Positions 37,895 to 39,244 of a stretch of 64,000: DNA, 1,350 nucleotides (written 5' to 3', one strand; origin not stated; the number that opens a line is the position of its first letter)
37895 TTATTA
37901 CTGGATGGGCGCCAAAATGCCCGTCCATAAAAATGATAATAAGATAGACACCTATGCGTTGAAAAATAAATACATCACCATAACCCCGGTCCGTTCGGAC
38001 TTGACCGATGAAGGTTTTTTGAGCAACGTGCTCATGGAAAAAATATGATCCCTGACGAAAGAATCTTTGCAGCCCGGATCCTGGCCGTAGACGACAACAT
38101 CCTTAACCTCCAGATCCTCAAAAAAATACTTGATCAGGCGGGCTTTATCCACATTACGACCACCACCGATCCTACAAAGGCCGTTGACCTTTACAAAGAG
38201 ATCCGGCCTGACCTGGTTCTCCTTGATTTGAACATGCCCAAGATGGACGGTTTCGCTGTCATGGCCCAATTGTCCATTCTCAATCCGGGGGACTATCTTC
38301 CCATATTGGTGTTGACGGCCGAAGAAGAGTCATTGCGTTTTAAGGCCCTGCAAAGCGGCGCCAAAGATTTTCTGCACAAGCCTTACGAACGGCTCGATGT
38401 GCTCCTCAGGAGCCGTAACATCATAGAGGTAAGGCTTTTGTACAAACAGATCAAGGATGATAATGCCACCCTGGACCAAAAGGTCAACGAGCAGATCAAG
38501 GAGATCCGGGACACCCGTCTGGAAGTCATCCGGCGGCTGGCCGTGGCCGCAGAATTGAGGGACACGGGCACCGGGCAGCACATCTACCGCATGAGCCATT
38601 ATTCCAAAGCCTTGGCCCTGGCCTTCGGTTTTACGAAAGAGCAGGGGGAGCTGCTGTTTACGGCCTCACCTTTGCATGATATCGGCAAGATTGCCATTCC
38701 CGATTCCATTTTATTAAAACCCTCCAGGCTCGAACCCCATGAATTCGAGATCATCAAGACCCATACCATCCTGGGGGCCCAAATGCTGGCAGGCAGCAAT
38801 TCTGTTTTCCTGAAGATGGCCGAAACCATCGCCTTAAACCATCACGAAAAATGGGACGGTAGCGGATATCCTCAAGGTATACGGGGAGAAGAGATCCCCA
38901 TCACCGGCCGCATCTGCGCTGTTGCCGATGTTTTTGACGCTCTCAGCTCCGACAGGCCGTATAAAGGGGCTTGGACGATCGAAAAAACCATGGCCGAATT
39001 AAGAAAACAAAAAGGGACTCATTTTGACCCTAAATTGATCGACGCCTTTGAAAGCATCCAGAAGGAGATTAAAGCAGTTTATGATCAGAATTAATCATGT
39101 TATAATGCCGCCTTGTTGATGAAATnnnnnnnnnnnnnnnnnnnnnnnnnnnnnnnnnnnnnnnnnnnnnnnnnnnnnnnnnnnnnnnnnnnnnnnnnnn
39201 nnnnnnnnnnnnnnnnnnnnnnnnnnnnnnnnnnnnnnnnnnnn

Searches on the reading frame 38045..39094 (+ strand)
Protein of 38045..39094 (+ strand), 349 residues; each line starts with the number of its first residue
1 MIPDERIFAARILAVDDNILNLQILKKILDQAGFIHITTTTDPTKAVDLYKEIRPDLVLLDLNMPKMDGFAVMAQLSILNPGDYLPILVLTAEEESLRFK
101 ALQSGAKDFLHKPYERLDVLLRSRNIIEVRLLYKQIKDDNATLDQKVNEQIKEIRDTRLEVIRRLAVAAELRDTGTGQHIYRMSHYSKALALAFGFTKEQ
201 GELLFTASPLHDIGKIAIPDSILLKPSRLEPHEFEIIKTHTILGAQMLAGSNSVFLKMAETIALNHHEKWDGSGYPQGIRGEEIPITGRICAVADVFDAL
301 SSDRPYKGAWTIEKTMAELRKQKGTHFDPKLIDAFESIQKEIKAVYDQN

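Call 64: search_protein_families(library=pfam, proteins=[window:38045-39094:+], max_evalue=0.001)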
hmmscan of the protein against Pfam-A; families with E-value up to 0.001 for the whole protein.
window:38045-39094:+ (349 aa): 3 families
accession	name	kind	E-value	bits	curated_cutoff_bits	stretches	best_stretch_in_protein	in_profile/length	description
PF13487.12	HD_5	-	5.9e-38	130.7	27.2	1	169-331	7-170/170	HD domain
PF00072.30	Response_reg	-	1.3e-24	86.9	30.2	1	12-116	1-103/111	Response regulator receiver domain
PF01966.28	HD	-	5.9e-20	72.1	22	1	177-299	2-115/116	HD domain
